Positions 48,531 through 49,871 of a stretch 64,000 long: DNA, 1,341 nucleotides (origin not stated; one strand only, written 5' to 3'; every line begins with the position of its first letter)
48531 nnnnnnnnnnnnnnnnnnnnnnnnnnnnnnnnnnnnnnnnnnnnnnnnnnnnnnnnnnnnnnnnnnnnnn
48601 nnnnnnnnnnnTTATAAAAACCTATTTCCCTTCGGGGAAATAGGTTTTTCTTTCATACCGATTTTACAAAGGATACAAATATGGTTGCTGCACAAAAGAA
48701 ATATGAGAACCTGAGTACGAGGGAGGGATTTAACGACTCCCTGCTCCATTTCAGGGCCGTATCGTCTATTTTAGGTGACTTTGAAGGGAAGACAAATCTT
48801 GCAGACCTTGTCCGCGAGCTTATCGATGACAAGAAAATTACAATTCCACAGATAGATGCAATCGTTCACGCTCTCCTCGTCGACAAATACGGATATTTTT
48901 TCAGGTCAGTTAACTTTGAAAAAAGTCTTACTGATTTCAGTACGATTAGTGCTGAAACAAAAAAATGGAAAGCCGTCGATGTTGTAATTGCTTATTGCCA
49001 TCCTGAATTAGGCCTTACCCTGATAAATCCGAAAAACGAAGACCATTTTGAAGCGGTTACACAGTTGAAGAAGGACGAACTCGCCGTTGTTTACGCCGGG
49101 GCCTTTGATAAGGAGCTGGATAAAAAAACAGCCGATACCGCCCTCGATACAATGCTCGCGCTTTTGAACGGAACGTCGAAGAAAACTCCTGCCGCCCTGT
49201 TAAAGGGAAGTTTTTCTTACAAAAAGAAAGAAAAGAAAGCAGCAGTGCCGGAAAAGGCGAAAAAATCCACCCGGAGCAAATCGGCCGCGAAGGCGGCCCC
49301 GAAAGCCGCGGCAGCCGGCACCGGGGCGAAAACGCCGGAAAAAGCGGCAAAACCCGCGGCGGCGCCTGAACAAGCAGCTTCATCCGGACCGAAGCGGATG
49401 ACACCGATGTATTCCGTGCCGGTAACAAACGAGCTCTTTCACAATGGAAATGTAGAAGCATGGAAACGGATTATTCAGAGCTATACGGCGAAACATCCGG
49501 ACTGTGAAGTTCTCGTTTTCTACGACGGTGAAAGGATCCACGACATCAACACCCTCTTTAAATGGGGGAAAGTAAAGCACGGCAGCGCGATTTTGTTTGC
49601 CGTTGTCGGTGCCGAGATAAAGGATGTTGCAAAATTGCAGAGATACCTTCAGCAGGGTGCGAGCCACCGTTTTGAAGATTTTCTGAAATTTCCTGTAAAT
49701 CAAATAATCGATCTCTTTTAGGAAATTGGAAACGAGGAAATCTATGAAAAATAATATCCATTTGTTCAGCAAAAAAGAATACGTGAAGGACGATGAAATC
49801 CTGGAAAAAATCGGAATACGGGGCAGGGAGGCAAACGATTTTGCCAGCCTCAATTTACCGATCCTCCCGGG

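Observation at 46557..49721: Candidate cytoplasmic-filament (CfpA-like) locus: 79-kDa charged coiled-coil protein, terminator, histone-H1-like-linker protein, ppdK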

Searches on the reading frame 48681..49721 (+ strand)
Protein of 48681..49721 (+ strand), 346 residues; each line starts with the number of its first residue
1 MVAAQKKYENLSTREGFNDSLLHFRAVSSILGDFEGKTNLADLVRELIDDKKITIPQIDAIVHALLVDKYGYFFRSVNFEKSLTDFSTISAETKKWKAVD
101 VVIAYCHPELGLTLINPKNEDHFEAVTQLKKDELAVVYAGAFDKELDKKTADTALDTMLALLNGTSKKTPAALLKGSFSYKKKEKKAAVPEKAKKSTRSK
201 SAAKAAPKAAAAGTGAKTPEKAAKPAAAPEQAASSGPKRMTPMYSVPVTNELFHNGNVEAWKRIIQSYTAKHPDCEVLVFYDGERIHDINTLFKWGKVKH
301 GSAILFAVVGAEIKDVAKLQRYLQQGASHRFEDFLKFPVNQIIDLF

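Call 3: search_protein_families(library=pfam, proteins=[window:48681-49721:+], max_evalue=0.1)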
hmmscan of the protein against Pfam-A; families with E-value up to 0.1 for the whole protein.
window:48681-49721:+ (346 aa): 1 family
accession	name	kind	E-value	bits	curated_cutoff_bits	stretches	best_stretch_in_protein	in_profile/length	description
PF11854.14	MtrB_PioB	-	0.072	12.1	23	1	129-199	256-321/635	Putative outer membrane beta-barrel porin, MtrB/PioB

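Call 4: search_protein_families(library=ncbifam, proteins=[window:48681-49721:+], max_evalue=0.1)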
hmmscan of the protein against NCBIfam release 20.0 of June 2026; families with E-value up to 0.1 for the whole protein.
window:48681-49721:+ (346 aa): 2 families
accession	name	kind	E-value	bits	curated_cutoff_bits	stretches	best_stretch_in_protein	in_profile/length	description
NF011526.0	PRK14965.1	equivalog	0.067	12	670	1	184-275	378-464/578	DNA polymerase III subunits gamma and tau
NF040486.1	SrfA_fam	subfamily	0.095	12.1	150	0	158-273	236-351/438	SrfA family protein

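Call 11: find_homologous_proteins(query=window:48681-49718:+)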
Query window:48681-49718:+ (346 aa): 2834 proteins with E <= 0.001 among 8000 candidates; the best 120 are listed.
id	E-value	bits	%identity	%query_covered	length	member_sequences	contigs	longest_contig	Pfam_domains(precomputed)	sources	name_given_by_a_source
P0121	8.4e-225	763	100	100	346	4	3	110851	PF27497.1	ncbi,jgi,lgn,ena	jgi:hypothetical protein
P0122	1.1e-184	631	82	100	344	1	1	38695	PF27497.1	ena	-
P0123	1.4e-170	585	77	100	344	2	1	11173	PF27497.1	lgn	-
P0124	2.3e-170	584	71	100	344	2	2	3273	PF27497.1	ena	-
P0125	2.7e-164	564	74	100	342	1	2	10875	PF27497.1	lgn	-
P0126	4.4e-164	563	76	100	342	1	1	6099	PF27497.1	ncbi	-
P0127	4.7e-152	524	68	100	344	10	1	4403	PF27497.1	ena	-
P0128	9.3e-151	520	68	100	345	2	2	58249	PF27497.1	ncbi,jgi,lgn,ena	jgi:hypothetical protein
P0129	1.8e-133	463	62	100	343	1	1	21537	PF27497.1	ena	-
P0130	8.7e-131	454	61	100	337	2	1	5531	PF27497.1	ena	-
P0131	9.2e-131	454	61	100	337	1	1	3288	PF27497.1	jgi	jgi:hypothetical protein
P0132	6.8e-129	448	59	100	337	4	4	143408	PF27497.1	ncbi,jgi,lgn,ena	jgi:hypothetical protein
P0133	1.8e-127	443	55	100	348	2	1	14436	PF27497.1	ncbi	-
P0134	5.8e-126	438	56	100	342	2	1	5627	PF27497.1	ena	-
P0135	9.3e-126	437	60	100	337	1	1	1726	PF27497.1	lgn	-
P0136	5.3e-124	432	58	100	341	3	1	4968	PF27497.1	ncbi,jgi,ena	jgi:hypothetical protein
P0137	2.7e-122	426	55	100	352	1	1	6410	PF27497.1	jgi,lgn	jgi:hypothetical protein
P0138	2.9e-121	423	57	100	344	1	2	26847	PF27497.1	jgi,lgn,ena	-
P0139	4.6e-120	419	56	100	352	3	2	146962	PF27497.1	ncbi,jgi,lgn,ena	jgi:hypothetical protein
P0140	7.2e-119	415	56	100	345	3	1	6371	PF27497.1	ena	-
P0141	2.5e-118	413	53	100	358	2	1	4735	PF27497.1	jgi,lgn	-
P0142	7.1e-118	412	56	100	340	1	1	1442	PF27497.1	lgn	-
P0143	1.8e-117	410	52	98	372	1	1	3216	PF27497.1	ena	-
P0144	5.7e-117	409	56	98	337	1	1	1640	PF27497.1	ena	-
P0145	6.2e-117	408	57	99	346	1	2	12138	PF27497.1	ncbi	-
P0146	7.9e-117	408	54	100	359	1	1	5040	PF27497.1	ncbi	ncbi:MAG: hypothetical protein AB1798_12365 [Spirochaetota bacterium]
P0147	8.8e-117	408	52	98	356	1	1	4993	PF27497.1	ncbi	-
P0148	1.3e-116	407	56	98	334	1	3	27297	PF27497.1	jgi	jgi:hypothetical protein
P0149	3.2e-116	406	52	100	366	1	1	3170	PF27497.1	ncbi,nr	ncbi:MAG: hypothetical protein JW852_07050 [Spirochaetales bacterium]|nr:hypothetical protein [Spiro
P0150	4.1e-116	406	54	100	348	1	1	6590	PF27497.1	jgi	jgi:hypothetical protein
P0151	4.2e-116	406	56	98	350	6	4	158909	PF27497.1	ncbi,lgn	-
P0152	7.1e-116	405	55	100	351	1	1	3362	PF27497.1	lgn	-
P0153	2.3e-115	403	55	98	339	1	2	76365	PF27497.1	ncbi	-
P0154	2.6e-115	403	52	98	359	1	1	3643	PF27497.1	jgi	jgi:hypothetical protein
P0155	4.5e-115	402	53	100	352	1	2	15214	PF27497.1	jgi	-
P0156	4.8e-115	402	52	100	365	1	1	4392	PF27497.1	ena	-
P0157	1.3e-114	401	50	98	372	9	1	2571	PF27497.1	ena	-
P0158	1.6e-114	401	53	100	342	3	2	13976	PF27497.1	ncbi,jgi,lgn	-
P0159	2.1e-114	400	54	98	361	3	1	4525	PF27497.1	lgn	-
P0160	2.3e-114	400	53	100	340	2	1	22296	PF27497.1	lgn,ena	-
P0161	2.5e-114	400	53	100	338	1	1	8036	PF27497.1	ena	-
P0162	2.5e-114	400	56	100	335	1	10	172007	PF27497.1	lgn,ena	-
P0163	3.6e-114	399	54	98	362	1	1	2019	PF27497.1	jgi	-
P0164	3.9e-114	399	51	100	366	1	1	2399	PF27497.1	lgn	-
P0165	4.3e-114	399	51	100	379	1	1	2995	PF27497.1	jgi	jgi:hypothetical protein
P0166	4.6e-114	399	52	98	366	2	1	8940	PF27497.1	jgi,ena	-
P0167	8.6e-114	398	52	100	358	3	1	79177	PF27497.1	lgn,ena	-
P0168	9.8e-114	398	53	98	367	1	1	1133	PF27497.1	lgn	-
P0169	1.3e-113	398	54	100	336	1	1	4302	PF27497.1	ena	-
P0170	1.3e-113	398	52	100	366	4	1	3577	PF27497.1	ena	-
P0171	1.4e-113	397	52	100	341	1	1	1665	PF27497.1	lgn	-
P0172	1.9e-113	397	54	98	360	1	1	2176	PF27497.1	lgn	-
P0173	2.2e-113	397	52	100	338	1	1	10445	PF27497.1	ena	-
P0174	2.6e-113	397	54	100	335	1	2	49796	PF27497.1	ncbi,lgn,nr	ncbi:MAG: hypothetical protein JXB03_10415 [Spirochaetales bacterium]|nr:hypothetical protein [Spiro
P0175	2.7e-113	397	53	100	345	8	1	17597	PF27497.1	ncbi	ncbi:MAG: hypothetical protein ACLFMZ_03045 [Spirochaetaceae bacterium]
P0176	3.2e-113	396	51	100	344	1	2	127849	PF27497.1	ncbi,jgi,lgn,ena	jgi:hypothetical protein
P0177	3.4e-113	396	56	99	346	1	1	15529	PF27497.1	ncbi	-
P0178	3.6e-113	396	55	98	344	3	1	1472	PF27497.1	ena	-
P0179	3.6e-113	396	53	100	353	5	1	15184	PF27497.1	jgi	jgi:hypothetical protein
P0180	5.7e-113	395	54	98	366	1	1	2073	PF27497.1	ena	-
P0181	5.8e-113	395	55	98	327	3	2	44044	PF27497.1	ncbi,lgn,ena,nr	ncbi:MAG: hypothetical protein DRP87_01450 [Spirochaetes bacterium]|nr:MAG: hypothetical protein DRP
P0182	7.7e-113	395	53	100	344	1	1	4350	PF27497.1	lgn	-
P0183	1.1e-112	395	53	100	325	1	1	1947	PF27497.1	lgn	-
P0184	1.2e-112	394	53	100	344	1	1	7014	PF27497.1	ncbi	-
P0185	1.6e-112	394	53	100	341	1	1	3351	PF27497.1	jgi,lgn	jgi:hypothetical protein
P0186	4.0e-112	393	52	98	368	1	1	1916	PF27497.1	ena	-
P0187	5.9e-112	392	53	100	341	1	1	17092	PF27497.1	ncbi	ncbi:MAG: hypothetical protein R6V67_01330 [Spirochaetia bacterium]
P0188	1.1e-111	391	51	98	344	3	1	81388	PF27497.1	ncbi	-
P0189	1.4e-111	391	52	100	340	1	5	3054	PF27497.1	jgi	jgi:hypothetical protein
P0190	1.5e-111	391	53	98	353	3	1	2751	PF27497.1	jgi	jgi:hypothetical protein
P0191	1.6e-111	391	52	100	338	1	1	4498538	PF27497.1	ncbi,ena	-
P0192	1.9e-111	390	53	100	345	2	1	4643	PF27497.1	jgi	jgi:hypothetical protein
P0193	2.1e-111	390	50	98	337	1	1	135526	PF27497.1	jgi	jgi:hypothetical protein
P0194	2.8e-111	390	52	100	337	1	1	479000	PF27497.1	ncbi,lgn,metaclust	metaclust:status=active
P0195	3.0e-111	390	52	98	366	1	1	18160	PF27497.1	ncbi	-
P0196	3.1e-111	390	54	100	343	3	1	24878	PF27497.1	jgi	jgi:hypothetical protein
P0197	3.4e-111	390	50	98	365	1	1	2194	PF27497.1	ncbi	-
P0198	4.2e-111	389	53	100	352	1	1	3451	PF27497.1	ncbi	-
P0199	5.3e-111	389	51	98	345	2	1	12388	PF27497.1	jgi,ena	-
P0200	7.0e-111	389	53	100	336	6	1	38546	PF27497.1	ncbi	-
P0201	9.5e-111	388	53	100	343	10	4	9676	PF27497.1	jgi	jgi:hypothetical protein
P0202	1.1e-110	388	77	33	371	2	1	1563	PF27497.1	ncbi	-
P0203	1.1e-110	388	52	98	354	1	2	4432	PF27497.1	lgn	-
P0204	1.1e-110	388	52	100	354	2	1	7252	PF27497.1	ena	-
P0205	1.1e-110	388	51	100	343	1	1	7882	PF27497.1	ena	-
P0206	1.1e-110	388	52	98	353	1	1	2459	PF27497.1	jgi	jgi:hypothetical protein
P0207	1.6e-110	387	52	100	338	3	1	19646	PF27497.1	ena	-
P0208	1.8e-110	387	51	98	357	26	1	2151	PF27497.1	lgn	-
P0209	1.9e-110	387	51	100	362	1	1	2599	PF27497.1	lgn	-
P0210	2.0e-110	387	51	98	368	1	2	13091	PF27497.1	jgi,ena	-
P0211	2.1e-110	387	51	100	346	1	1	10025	PF27497.1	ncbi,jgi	-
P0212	3.6e-110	386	54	100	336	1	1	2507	PF27497.1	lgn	-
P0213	3.8e-110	386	50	98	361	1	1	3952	PF27497.1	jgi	-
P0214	3.9e-110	386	53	98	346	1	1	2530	PF27497.1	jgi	jgi:hypothetical protein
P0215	4.3e-110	386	51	100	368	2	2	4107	PF27497.1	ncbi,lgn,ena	-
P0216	4.3e-110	386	52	100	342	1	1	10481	PF27497.1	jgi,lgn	jgi:hypothetical protein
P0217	4.6e-110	386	53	100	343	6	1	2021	PF27497.1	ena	-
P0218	4.8e-110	386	52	100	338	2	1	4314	PF27497.1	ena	-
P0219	4.9e-110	386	53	100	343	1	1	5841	PF27497.1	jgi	jgi:hypothetical protein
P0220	5.3e-110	386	52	100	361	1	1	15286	PF27497.1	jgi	jgi:hypothetical protein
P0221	5.6e-110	386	53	100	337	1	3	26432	PF27497.1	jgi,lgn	jgi:hypothetical protein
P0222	5.9e-110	386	53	98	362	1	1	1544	PF27497.1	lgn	-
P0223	6.4e-110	385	53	100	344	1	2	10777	PF27497.1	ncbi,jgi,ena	-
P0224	6.6e-110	385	52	98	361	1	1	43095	PF27497.1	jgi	jgi:hypothetical protein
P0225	9.5e-110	385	52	100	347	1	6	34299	PF27497.1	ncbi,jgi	-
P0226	1.0e-109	385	52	100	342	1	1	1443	PF27497.1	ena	-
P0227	1.0e-109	385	50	100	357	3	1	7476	PF27497.1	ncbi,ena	-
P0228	1.2e-109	385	47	98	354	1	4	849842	PF27497.1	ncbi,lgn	-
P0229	1.2e-109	385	50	98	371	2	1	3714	PF27497.1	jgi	-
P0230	1.3e-109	384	51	100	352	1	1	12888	PF27497.1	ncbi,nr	ncbi:MAG: hypothetical protein JW820_04715 [Spirochaetales bacterium]|nr:hypothetical protein [Spiro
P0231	1.4e-109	384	53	100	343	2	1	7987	PF27497.1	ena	-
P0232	1.5e-109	384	51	98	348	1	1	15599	PF27497.1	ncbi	-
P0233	2.1e-109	384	51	100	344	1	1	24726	PF27497.1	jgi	jgi:hypothetical protein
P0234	2.2e-109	384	51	100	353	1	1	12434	PF27497.1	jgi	jgi:hypothetical protein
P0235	2.2e-109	384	78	32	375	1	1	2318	PF27497.1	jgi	-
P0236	2.4e-109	384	53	99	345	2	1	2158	PF27497.1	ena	-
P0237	2.5e-109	383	52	100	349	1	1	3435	PF27497.1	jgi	jgi:hypothetical protein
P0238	2.8e-109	383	53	100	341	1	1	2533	PF27497.1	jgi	jgi:hypothetical protein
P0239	2.8e-109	383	49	98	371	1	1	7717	PF27497.1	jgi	-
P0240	2.9e-109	383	53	100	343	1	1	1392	PF27497.1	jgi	-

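Call 17: search_solved_structures(query=window:48681-49718:+, max_evalue=1)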
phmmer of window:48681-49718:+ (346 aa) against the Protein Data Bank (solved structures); distinct sequences matched with E-value up to 1: 0.

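Call 18: find_encoding_contigs(protein=P0121, flank=3000, max_places=4)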
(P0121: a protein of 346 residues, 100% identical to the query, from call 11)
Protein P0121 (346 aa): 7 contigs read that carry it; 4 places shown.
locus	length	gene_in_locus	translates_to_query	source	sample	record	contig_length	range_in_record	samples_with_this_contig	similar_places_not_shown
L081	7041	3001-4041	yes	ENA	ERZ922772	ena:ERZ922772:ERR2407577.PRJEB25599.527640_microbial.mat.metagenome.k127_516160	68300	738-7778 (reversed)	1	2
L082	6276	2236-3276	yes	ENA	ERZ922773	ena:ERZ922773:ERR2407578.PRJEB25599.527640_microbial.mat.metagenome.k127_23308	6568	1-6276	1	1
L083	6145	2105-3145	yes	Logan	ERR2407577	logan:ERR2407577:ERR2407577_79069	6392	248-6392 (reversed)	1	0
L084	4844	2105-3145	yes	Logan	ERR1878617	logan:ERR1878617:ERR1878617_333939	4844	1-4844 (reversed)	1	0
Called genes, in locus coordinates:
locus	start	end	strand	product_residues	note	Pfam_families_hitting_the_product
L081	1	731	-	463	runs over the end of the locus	PF00092:VWA, PF13519:VWA_2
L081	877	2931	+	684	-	PF27473:CfpA_C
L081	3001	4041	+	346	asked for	PF27497:TP_0747_N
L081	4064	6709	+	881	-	PF01326:PPDK_N (faint), PF00391:PEP-utilizers (weak), PF02896:PEP-utilizers_C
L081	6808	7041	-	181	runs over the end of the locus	-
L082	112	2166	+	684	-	PF27473:CfpA_C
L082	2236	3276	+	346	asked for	PF27497:TP_0747_N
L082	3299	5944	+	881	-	PF01326:PPDK_N (faint), PF00391:PEP-utilizers (weak), PF02896:PEP-utilizers_C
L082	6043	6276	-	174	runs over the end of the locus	?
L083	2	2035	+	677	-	?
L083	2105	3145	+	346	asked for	PF27497:TP_0747_N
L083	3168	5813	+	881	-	PF01326:PPDK_N (faint), PF00391:PEP-utilizers (weak), PF02896:PEP-utilizers_C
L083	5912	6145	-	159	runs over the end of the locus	?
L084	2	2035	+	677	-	?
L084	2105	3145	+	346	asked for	PF27497:TP_0747_N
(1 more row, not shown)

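Call 36: predict_structure(alignment_id=A1)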
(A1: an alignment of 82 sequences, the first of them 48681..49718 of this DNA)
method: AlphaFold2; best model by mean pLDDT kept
length: 346 residues; sequences in the alignment: 82
mean_pLDDT: 82.5   pTM: 0.56
mean pLDDT of the five models: 82.5, 82.2, 80.9, 78.7, 77.9
residues with pLDDT >= 90: 184; 70-90: 80; 50-70: 53; < 50: 29
segments of 3 or more residues with pLDDT < 50: 201-224, 344-346
pLDDT, mean of each block of 10 residues (from residue 1): 62 82 91 95 94 92 95 97 96 97 95 96 94 97 96 98 94 94 80 62 43 38 53 77 86 69 90 93 88 74 91 90 71 55 48
secondary structure, 60 per line:
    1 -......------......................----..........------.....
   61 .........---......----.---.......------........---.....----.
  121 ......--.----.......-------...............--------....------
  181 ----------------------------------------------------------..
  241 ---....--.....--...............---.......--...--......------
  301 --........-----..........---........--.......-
elements in order: H2-7 H14-35 H40-49 H56-69 E73-78 H87-93 E100-107 E111-115 H120-126 E134-140 H148-162 H171-174 E244-247 H250-254 H257-271 E275-281 E284-286 H289-294 E303-310 H316-325 H329-336 H339-345
